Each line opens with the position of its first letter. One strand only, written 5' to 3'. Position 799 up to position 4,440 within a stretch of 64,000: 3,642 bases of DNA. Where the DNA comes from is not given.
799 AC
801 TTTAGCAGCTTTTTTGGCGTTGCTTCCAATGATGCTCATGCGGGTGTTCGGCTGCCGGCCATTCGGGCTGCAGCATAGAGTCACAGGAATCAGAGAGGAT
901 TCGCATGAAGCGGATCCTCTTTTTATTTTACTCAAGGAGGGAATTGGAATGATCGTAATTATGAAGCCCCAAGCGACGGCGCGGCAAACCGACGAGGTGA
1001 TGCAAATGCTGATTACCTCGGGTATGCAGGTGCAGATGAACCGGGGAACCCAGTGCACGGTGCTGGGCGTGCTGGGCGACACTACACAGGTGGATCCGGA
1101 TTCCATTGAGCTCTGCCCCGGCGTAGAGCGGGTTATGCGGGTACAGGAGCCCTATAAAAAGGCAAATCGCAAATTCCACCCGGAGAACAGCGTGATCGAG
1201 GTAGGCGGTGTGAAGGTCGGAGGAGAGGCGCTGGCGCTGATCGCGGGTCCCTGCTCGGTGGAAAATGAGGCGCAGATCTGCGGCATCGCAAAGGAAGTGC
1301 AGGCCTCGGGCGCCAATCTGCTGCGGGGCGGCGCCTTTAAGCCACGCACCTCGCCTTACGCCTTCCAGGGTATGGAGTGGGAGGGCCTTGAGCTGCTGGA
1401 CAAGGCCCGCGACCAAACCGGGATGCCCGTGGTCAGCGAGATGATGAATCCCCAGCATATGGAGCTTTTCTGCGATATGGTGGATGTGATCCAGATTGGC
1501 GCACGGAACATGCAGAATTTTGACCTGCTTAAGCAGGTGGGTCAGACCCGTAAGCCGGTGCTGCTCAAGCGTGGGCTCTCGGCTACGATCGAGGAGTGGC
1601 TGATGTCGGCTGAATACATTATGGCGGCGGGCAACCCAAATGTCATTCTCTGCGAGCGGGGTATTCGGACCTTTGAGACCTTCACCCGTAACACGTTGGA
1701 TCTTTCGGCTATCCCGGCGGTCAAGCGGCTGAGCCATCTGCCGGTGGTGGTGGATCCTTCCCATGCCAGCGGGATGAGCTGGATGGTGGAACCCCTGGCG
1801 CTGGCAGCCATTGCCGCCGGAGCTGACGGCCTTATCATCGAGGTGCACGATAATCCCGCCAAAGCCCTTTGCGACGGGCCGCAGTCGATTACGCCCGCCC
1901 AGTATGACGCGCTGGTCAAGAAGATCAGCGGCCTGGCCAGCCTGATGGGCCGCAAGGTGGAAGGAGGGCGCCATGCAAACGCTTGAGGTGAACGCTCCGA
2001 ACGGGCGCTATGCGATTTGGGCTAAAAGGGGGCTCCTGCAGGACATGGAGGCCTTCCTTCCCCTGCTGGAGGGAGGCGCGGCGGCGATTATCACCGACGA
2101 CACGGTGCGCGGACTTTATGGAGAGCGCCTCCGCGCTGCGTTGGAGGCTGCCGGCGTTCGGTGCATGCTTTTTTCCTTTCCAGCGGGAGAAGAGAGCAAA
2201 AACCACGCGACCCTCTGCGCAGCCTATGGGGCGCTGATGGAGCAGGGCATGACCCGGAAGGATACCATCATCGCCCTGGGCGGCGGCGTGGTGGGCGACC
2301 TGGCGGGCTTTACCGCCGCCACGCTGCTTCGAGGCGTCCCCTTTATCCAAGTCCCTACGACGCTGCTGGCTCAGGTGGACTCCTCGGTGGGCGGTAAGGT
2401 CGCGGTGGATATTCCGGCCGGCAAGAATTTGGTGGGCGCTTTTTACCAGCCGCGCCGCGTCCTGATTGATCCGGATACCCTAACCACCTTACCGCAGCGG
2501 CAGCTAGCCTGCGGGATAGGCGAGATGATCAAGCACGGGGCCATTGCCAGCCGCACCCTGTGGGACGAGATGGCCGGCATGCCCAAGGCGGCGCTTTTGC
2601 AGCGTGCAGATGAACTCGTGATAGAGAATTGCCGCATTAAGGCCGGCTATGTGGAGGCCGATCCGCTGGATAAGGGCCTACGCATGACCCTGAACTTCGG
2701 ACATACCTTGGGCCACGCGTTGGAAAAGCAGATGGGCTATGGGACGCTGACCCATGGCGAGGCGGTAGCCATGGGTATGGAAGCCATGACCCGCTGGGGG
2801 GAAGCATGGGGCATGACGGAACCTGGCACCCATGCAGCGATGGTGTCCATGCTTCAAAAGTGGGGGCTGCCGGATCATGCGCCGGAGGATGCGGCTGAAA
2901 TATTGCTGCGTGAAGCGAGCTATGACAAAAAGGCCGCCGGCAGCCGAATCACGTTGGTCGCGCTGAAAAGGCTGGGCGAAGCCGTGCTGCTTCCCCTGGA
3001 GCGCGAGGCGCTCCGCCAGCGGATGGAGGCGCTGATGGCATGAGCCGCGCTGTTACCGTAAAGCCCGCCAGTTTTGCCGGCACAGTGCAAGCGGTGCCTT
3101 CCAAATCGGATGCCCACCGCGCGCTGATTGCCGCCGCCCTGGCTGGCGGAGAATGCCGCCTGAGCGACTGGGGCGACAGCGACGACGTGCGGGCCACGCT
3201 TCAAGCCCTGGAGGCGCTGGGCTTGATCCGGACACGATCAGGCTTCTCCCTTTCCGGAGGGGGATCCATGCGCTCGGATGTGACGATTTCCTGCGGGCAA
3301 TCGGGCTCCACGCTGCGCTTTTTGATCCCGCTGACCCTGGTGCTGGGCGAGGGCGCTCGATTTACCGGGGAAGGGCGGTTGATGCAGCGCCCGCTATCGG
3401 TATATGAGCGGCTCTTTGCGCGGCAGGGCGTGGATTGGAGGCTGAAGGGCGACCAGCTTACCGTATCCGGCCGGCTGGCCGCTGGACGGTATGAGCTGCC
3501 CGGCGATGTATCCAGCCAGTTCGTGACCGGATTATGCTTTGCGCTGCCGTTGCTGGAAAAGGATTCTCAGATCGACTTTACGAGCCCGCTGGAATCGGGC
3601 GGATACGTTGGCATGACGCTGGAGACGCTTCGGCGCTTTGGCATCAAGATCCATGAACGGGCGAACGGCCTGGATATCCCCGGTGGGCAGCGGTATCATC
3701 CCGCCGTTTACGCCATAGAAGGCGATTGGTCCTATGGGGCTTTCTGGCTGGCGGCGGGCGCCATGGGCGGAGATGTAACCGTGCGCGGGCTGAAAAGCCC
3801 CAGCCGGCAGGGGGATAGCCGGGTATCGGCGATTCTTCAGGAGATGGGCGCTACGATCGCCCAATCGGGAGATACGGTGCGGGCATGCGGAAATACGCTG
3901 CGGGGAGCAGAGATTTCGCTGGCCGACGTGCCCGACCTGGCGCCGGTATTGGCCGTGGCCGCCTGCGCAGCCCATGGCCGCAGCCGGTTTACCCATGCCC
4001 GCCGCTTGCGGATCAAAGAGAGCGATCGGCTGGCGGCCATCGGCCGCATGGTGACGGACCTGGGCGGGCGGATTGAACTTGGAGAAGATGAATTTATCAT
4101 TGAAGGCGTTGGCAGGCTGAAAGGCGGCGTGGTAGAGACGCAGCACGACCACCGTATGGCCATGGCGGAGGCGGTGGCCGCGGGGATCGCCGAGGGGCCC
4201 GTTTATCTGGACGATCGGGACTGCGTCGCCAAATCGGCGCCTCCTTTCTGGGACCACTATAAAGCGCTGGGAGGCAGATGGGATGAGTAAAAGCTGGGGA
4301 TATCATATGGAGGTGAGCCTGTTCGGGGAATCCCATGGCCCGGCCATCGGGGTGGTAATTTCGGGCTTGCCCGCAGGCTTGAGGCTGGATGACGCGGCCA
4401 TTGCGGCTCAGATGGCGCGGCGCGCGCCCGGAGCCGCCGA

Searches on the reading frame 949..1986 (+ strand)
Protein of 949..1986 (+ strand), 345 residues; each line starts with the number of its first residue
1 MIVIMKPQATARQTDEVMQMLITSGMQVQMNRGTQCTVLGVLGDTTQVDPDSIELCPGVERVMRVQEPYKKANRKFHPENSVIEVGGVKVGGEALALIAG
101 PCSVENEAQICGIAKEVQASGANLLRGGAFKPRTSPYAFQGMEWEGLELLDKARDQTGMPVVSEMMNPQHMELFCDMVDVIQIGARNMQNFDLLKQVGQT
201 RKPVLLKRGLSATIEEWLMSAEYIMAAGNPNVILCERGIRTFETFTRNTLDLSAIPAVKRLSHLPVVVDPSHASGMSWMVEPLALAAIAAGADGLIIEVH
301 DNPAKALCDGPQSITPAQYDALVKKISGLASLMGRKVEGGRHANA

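Call 8: search_protein_families(library=ncbifam, proteins=[window:949-1986:+], max_evalue=0.00001)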
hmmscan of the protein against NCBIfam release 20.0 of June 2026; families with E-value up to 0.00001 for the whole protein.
window:949-1986:+ (345 aa): 10 families
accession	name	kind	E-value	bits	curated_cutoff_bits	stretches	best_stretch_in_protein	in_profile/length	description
NF006421.0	PRK08673.1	subfamily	3.4e-153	509.8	335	1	1-337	1-337/338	3-deoxy-7-phosphoheptulonate synthase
NF009933.0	PRK13396.1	subfamily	1.4e-127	425.5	486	1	1-336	1-344/352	3-deoxy-7-phosphoheptulonate synthase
TIGR01361.1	DAHP_synth_Bsub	equivalog_domain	3.5e-121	403.5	267.75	1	71-326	2-257/260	3-deoxy-7-phosphoheptulonate synthase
NF041229.1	BagF_FevY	exception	5.8e-112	374.2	700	1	5-320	1-316/340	phospho-2-dehydro-3-deoxyheptonate aldolase BagF/FevY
NF009239.0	PRK12595.1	equivalog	1.1e-107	360.2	279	1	73-331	97-355/360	bifunctional 3-deoxy-7-phosphoheptulonate synthase/chorismate mutase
NF003543.0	PRK05198.1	equivalog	8.5e-36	123.4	242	1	82-332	4-270/273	3-deoxy-8-phosphooctulonate synthase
TIGR01362.1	KDO8P_synth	equivalog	8.3e-34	116.9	314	1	95-331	3-254/258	3-deoxy-8-phosphooctulonate synthase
NF009109.0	PRK12457.1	equivalog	7.7e-22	77.9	457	1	136-333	64-272/281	3-deoxy-8-phosphooctulonate synthase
TIGR03586.1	PseI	equivalog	2e-06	27.2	340.25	1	142-335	76-259/327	pseudaminic acid synthase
TIGR03569.1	NeuB_NnaB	equivalog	6.3e-06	25.5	399.65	0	150-337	81-262/329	N-acetylneuraminate synthase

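Call 10: find_related_loci(query=window:949-1986:+, collection=genome_contigs, flank=2500)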
Query window:949-1986:+ (345 aa) in genome_contigs; peptide patterns used: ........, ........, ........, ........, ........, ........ (x = any residue, [..] = any of these).
599 stretches matched a pattern (row limit reached: there are more); 587 encode a relative of the query (tblastn E <= 1e-3); the best 80 are kept; 80 distinct loci.
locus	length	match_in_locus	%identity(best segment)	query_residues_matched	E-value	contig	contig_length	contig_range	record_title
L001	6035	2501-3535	75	1-345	1e-173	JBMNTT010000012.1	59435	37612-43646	MAG: Christensenellales bacterium isolate SBF912SR2HQ0011 scaffold_2062_c1, whole genome shotgun sequence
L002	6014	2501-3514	64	1-337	5e-157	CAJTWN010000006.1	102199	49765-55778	MAG TPA_asm: uncultured Clostridia bacterium isolate MGBC116426 genome assembly, contig: MGBC116426.6, whole genome shot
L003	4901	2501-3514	64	1-337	2e-155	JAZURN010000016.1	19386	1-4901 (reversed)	MAG: Ructibacterium sp. isolate T1900044851_TS20190317.MAGScoT_cleanbin_000020 SGB_3024_k141_2255012, whole genome shotg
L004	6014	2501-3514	63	1-337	6e-152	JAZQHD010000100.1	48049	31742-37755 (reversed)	MAG: Ructibacterium sp. isolate T1900044629_TS20190095.MAGScoT_cleanbin_000005 SGB_995_k141_735275, whole genome shotgun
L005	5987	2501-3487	66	1-329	1e-151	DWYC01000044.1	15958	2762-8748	MAG TPA_asm: Candidatus Flavonifractor intestinipullorum isolate CHK189-11263 CHK189__C131171_L15958_SAMEA5754833, whole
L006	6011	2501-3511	62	1-337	1e-151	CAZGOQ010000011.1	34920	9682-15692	MAG TPA_asm: uncultured Oscillospiraceae bacterium isolate SRP222994_co1_141 genome assembly, contig: NODE_2197_length_3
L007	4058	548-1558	63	1-337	3e-151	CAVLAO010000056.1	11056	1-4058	Bacteroides sp. CAG:927 isolate H07659-L1_cleanbin_000044 genome assembly, contig: Spades_H07659-L1_contig_3677, whole g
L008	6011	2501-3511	63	1-337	4e-149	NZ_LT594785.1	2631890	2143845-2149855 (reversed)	Clostridium mediterraneense strain Marseille-P2434T, whole genome shotgun sequence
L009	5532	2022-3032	63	1-337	4e-149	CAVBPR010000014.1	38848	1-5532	bacterium isolate G02643-L1_cleanbin_000026 genome assembly, contig: Spades_G02643-L1_contig_281, whole genome shotgun s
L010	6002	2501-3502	65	1-333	1e-148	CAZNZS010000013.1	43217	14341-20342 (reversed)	MAG TPA_asm: uncultured Acutalibacter sp. isolate SRP287540_co1_229 genome assembly, contig: NODE_834_length_43217_cov_7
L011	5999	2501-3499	66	1-333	1e-148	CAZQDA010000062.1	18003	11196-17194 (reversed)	MAG TPA_asm: uncultured Christensenella sp. isolate SRP242652_co1_59 genome assembly, contig: NODE_2691_length_18003_cov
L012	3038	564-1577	63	1-337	2e-155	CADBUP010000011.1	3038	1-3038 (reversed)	MAG: uncultured Ruminococcus sp. isolate RUG14314 genome assembly, contig: RUG14314_asm_11, whole genome shotgun sequenc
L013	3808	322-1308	64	1-329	5e-150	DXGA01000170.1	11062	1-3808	MAG TPA_asm: Candidatus Flavonifractor merdipullorum isolate ChiGjej6B6-1540 ChiGjej6B6M5__C310105_L11062_SAMN08009849,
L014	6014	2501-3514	63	1-337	5e-148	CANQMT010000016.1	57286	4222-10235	MAG: uncultured Monoglobus sp. isolate Lapin-012__bin93 genome assembly, contig: Lapin-012__NODE_1022_length_57286_cov_1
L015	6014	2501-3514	62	1-337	5e-148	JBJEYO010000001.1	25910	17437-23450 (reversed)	MAG: Candidatus Enterenecus sp. isolate SARD04_bin.002 NODE_1013_length_25910_cov_7.575517, whole genome shotgun sequenc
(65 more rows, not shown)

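Call 13: find_related_loci(query=window:949-1986:+, collection=metagenome_contigs, flank=1500)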
Query window:949-1986:+ (345 aa) in metagenome_contigs; peptide patterns used: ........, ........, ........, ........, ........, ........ (x = any residue, [..] = any of these).
600 stretches matched a pattern (row limit reached: there are more); 579 encode a relative of the query (tblastn E <= 1e-3); the best 80 are kept; 80 distinct loci.
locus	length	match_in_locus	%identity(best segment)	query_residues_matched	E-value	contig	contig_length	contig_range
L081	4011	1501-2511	65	1-337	3e-154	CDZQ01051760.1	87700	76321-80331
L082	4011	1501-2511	65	1-337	7e-154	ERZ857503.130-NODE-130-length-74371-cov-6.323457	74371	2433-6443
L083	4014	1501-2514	63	1-337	4e-152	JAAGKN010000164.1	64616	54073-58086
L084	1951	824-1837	63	1-337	4e-163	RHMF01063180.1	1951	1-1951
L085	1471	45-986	68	24-337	2e-164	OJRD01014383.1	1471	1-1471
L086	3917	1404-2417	62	1-337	4e-153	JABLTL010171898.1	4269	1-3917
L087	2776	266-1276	63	1-337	1e-153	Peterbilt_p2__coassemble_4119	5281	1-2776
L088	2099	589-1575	64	1-329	6e-159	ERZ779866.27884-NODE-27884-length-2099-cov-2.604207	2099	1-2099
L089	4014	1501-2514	65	1-337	2e-148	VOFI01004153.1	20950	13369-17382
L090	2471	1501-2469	65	1-322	1e-156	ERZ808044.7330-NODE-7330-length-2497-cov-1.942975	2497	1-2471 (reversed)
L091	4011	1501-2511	64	1-337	6e-148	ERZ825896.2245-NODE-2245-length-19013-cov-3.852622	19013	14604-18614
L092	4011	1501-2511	61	1-337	3e-147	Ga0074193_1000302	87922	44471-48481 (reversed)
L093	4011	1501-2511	66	1-337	6e-147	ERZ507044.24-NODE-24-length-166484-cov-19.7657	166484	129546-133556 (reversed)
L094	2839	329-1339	66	1-337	4e-150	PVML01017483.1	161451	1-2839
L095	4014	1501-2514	63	1-337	1e-146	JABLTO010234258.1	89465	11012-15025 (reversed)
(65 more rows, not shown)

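Call 50: find_homologous_proteins(query=window:949-1986:+, max_evalue=1e-100)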
Query window:949-1986:+ (345 aa): 7964 proteins with E <= 1e-100 among 8000 candidates; the best 120 are listed.
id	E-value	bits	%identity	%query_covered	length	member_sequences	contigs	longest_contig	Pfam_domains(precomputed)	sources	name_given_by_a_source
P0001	7.4e-226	767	100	100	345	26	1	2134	PF03102.21,PF18152.7,PF00793.27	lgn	-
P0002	1.7e-221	752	98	100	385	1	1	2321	PF03102.21,PF18152.7,PF00793.27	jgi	-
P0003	1.9e-173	595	77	98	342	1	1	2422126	PF03102.21,PF18152.7,PF00793.27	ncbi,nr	nr:3-deoxy-7-phosphoheptulonate synthase [Maliibacterium massiliense]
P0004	4.0e-170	584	76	98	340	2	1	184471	PF03102.21,PF18152.7,PF00793.27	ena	-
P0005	1.1e-155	536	69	98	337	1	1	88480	PF03102.21,PF18152.7,PF00793.27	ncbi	-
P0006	2.1e-155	535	69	97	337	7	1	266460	PF03102.21,PF18152.7,PF00793.27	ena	-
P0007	3.0e-155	535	68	97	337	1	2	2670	PF03102.21,PF18152.7,PF00793.27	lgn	-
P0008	8.2e-155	533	69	98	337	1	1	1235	PF03102.21,PF18152.7,PF00793.27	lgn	-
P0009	2.3e-154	532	69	97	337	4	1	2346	PF03102.21,PF18152.7,PF00793.27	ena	-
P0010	2.7e-154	532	68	98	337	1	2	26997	PF03102.21,PF18152.7,PF00793.27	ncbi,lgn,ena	-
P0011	4.0e-154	531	67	97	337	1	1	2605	PF03102.21,PF18152.7,PF00793.27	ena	-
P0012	4.1e-154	531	67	98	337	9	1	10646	PF03102.21,PF18152.7,PF00793.27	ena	-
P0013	5.9e-154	530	69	98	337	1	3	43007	PF03102.21,PF18152.7,PF00793.27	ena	-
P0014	7.3e-154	530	67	97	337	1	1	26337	PF03102.21,PF18152.7,PF00793.27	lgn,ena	-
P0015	7.4e-154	530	67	97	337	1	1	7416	PF03102.21,PF18152.7,PF00793.27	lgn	-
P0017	1.5e-153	529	72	97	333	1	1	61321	PF03102.21,PF18152.7,PF00793.27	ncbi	-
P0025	4.7e-152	524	70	98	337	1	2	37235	PF03102.21,PF18152.7,PF00793.27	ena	-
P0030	2.5e-151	522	71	98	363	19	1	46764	PF03102.21,PF18152.7,PF00793.27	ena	-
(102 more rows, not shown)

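Call 51: find_encoding_contigs(protein=P0002, flank=1500, max_places=4)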
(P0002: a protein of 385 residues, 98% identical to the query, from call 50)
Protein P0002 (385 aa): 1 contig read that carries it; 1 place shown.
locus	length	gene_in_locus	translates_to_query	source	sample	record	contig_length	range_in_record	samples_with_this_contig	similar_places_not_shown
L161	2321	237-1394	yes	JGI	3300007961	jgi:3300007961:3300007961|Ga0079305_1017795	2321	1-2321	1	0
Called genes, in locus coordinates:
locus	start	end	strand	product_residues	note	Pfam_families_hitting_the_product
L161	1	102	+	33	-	?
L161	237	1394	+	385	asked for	PF18152:DAHP_snth_FXD, PF00793:DAHP_synth_1, PF03102:NeuB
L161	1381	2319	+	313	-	?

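Call 52: find_encoding_contigs(protein=P0003, flank=1500, max_places=3)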
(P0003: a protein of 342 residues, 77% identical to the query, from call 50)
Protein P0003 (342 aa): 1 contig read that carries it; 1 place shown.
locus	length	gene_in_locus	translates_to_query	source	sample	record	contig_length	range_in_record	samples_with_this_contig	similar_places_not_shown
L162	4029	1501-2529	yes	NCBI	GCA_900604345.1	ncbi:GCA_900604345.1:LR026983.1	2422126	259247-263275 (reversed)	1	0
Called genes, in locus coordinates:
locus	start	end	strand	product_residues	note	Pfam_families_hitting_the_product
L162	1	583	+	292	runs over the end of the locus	PF01680:SOR_SNZ, PF01207:Dus (faint), PF05690:ThiG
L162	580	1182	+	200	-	PF00117:GATase (faint), PF01174:SNO, PF07685:GATase_3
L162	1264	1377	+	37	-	-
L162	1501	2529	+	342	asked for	PF18152:DAHP_snth_FXD, PF00793:DAHP_synth_1, PF03102:NeuB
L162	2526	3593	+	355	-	PF00465:Fe-ADH (weak), PF13685:Fe-ADH_2, PF01761:DHQ_synthase, PF24621:DHQS_C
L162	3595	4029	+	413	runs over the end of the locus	PF00275:EPSP_synthase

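Call 53: find_encoding_contigs(protein=P0004, flank=1500, max_places=3)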
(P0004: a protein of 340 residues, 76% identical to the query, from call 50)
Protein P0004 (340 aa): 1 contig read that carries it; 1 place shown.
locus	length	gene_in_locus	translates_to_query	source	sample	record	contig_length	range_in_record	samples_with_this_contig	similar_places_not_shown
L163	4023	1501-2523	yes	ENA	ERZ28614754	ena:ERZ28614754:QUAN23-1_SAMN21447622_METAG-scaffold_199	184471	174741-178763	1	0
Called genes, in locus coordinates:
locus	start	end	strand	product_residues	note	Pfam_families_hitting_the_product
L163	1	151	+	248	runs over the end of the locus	PF01138:RNase_PH, PF03725:RNase_PH_C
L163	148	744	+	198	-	PF01725:Ham1p_like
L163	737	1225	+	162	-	PF00149:Metallophos (weak), PF12850:Metallophos_2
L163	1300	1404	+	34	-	-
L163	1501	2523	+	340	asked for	PF18152:DAHP_snth_FXD, PF00793:DAHP_synth_1, PF03102:NeuB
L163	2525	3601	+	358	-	PF00465:Fe-ADH (weak), PF13685:Fe-ADH_2, PF01761:DHQ_synthase, PF24621:DHQS_C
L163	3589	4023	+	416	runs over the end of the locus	PF00275:EPSP_synthase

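Call 54: find_encoding_contigs(protein=P0001, flank=1500, max_places=6)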
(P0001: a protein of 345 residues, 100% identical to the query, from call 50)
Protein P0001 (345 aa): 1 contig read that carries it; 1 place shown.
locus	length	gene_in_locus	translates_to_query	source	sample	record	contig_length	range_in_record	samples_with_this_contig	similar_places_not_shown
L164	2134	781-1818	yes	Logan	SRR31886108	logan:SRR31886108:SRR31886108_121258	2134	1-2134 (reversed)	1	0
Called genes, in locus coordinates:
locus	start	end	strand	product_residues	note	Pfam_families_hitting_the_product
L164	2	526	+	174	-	?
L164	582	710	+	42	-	-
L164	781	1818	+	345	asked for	PF18152:DAHP_snth_FXD, PF00793:DAHP_synth_1, PF03102:NeuB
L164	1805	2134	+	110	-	?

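Call 57: find_encoding_contigs(protein=P0017, flank=600, max_places=2)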
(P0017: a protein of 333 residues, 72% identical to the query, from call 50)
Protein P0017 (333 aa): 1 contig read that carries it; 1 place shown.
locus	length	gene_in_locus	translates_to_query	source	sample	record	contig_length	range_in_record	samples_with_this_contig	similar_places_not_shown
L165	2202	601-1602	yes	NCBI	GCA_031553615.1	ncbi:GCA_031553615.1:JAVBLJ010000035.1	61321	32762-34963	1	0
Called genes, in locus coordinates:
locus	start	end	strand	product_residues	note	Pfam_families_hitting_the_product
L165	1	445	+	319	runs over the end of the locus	PF01263:Aldose_epim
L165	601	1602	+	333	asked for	PF18152:DAHP_snth_FXD, PF00793:DAHP_synth_1, PF03102:NeuB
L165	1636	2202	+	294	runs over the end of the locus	PF03446:NAD_binding_2 (weak), PF03807:F420_oxidored (weak), PF02153:PDH_N, PF20463:PDH_C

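Call 58: find_encoding_contigs(protein=P0030, flank=600, max_places=2)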
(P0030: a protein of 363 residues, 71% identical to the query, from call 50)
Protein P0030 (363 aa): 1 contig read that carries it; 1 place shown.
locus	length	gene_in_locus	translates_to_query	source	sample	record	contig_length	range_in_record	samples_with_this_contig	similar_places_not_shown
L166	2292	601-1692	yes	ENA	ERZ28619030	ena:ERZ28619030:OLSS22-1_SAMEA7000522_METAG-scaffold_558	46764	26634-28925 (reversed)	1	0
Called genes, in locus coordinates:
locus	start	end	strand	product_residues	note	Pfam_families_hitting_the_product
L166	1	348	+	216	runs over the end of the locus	PF02254:TrkA_N, PF00107:ADH_zinc_N (faint), PF02080:TrkA_C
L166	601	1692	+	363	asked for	PF18152:DAHP_snth_FXD, PF00793:DAHP_synth_1, PF03102:NeuB (faint)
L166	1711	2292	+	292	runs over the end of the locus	PF02153:PDH_N, PF20463:PDH_C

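Call 59: find_encoding_contigs(protein=P0005, flank=600, max_places=2)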
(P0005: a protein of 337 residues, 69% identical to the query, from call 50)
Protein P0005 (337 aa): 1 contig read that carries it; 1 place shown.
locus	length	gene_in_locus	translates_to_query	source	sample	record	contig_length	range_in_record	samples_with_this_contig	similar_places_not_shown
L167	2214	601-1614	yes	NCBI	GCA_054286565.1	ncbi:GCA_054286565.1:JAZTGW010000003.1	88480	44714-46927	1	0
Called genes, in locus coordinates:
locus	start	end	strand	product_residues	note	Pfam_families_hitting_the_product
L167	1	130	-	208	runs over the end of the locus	PF12844:HTH_19, PF13443:HTH_26, PF13560:HTH_31, PF01381:HTH_3, PF00717:Peptidase_S24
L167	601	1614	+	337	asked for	PF18152:DAHP_snth_FXD, PF00793:DAHP_synth_1, PF03102:NeuB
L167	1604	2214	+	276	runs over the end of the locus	PF02254:TrkA_N (weak), PF02153:PDH_N, PF20463:PDH_C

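Call 60: find_encoding_contigs(protein=P0025, flank=600, max_places=2)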
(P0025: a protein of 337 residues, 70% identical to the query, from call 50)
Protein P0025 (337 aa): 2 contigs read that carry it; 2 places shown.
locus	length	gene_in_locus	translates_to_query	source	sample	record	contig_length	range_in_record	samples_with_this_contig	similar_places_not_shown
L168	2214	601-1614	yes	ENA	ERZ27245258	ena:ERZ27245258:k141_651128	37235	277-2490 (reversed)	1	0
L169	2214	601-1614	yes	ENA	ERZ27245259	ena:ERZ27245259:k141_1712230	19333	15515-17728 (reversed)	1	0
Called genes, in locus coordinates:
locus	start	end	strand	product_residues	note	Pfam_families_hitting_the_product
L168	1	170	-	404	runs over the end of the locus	PF07690:MFS_1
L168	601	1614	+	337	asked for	PF18152:DAHP_snth_FXD, PF00793:DAHP_synth_1, PF03102:NeuB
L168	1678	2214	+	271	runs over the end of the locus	?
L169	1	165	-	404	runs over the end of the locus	PF07690:MFS_1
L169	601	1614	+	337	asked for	PF18152:DAHP_snth_FXD, PF00793:DAHP_synth_1, PF03102:NeuB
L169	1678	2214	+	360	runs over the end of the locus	PF00465:Fe-ADH (weak), PF13685:Fe-ADH_2, PF01761:DHQ_synthase, PF24621:DHQS_C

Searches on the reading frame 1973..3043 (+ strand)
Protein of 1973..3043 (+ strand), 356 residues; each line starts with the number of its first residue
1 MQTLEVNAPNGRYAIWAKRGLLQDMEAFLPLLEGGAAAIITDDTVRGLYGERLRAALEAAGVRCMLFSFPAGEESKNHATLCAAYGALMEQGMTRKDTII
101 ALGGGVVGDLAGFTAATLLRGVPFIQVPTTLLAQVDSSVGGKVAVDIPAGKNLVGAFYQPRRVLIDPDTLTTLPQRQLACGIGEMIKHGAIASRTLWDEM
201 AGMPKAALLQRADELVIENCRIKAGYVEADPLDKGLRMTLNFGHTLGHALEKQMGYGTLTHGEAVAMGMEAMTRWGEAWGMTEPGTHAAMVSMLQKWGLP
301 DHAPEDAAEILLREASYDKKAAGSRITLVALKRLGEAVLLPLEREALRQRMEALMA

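Call 8: search_protein_families(library=ncbifam, proteins=[window:1973-3043:+], max_evalue=0.00001)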
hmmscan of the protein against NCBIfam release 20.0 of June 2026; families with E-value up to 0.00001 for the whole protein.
window:1973-3043:+ (356 aa): 8 families
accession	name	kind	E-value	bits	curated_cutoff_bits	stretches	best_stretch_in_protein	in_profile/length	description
TIGR01357.1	aroB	equivalog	1.1e-104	350.3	305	1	35-340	22-331/344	3-dehydroquinate synthase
TIGR04425.1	P_lya_rel_AroB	hypoth_equivalog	2.5e-66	224.1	400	1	35-337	26-326/348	AroB-related putative sugar phosphate phospholyase (cyclizing)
NF010627.0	PRK14021.1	equivalog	6.2e-54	183.3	565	1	39-340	214-525/542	bifunctional shikimate kinase/3-dehydroquinate synthase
NF004852.0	PRK06203.1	equivalog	1.4e-46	159.2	333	1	67-304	92-334/407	3-dehydroquinate synthase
NF010556.0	PRK13951.1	equivalog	6.9e-45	153.8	560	1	68-340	210-480/492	bifunctional shikimate kinase AroK/3-dehydroquinate synthase AroB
NF006941.0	PRK09423.1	subfamily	6.9e-09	35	336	1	20-185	16-172/367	glycerol dehydrogenase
NF002022.0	PRK00843.1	equivalog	1.5e-07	30.8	413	1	34-187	34-174/350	NAD(P)-dependent glycerol-1-phosphate dehydrogenase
NF047954.1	PrpdilGlycDhGldA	equivalog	3.7e-06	26.4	700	1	38-187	33-174/365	bifunctional L-1,2-propanediol dehydrogenase/glycerol dehydrogenase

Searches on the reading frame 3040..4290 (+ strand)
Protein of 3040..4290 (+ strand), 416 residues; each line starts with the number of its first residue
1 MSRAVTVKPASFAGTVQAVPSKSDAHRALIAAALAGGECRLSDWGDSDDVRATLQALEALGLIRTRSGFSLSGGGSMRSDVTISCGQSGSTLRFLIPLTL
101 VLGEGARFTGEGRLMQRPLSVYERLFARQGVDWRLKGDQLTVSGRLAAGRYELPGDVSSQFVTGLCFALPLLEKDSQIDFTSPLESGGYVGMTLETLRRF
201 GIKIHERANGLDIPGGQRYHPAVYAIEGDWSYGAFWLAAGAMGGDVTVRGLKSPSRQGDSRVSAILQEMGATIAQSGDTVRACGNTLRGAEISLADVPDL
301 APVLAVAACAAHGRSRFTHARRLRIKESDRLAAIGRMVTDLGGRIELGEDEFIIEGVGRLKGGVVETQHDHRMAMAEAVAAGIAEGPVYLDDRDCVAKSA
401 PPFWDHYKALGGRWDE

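Call 8: search_protein_families(library=ncbifam, proteins=[window:3040-4290:+], max_evalue=0.00001)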
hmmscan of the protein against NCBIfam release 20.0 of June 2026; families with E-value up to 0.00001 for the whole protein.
window:3040-4290:+ (416 aa): 5 families
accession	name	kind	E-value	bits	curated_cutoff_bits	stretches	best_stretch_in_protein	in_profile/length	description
TIGR01356.1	aroA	equivalog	1.2e-94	317.4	287.25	1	14-411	1-413/415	3-phosphoshikimate 1-carboxyvinyltransferase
NF008816.0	PRK11860.1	equivalog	8.9e-61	205.8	943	1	12-407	15-432/662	bifunctional 3-phosphoshikimate 1-carboxyvinyltransferase/cytidylate kinase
NF011381.1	PRK14806.1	equivalog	1.1e-36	126.4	902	1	5-410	304-726/733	bifunctional prephenate dehydrogenase/3-phosphoshikimate 1-carboxyvinyltransferase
NF006873.0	PRK09369.1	subfamily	7.5e-15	54.5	297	1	194-390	197-390/419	UDP-N-acetylglucosamine 1-carboxyvinyltransferase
TIGR01072.1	murA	equivalog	3.7e-12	45.8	392.7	1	194-391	196-391/416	UDP-N-acetylglucosamine 1-carboxyvinyltransferase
